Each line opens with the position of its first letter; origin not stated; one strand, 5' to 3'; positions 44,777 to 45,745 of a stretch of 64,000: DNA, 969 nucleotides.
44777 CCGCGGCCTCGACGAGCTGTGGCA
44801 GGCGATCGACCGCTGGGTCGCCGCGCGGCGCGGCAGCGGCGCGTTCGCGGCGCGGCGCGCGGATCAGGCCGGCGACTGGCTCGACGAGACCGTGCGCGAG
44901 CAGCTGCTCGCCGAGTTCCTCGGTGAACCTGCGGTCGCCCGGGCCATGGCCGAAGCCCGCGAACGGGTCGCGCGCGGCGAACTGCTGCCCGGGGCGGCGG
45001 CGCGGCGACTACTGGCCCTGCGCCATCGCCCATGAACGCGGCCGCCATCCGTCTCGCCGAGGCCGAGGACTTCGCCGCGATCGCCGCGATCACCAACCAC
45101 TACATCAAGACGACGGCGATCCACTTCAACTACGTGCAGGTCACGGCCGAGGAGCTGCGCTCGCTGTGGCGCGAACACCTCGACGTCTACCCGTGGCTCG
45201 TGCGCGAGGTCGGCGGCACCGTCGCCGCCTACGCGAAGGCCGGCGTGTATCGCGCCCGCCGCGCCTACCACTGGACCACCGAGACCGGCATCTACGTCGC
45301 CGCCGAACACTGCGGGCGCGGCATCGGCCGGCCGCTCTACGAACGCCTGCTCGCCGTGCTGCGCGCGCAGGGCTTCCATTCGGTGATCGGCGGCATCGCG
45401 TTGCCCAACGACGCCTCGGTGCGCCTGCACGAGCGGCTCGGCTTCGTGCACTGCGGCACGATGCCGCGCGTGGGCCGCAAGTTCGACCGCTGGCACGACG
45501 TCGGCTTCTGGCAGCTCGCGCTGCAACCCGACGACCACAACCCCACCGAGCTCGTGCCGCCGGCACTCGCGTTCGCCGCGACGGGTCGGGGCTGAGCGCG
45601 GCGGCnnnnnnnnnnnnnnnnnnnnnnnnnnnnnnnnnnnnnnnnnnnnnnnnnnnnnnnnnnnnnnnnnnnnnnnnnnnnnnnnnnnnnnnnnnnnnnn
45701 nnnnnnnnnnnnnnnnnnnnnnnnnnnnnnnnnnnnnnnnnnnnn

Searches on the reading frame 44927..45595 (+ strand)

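Call 60: search_protein_families(library=pfam, proteins=[window:44927-45595:+], max_evalue=0.001)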
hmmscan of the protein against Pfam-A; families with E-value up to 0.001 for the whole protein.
window:44927-45595:+ (222 aa): 5 families
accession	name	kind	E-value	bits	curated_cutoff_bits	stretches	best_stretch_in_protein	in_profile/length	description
PF13420.13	Acetyltransf_4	-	2.1e-16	60.8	24.3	1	41-191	1-152/155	Acetyltransferase (GNAT) domain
PF00583.31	Acetyltransf_1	-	1.8e-13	51.2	20.7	1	81-173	24-116/116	Acetyltransferase (GNAT) family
PF13302.13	Acetyltransf_3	-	1.1e-08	36.3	25.4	1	41-174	4-138/138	Acetyltransferase (GNAT) domain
PF13508.13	Acetyltransf_7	-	6.4e-07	30.1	27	1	94-174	9-83/84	Acetyltransferase (GNAT) domain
PF08445.16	FR47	-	0.00048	20.5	22.1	0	121-175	26-79/86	FR47-like protein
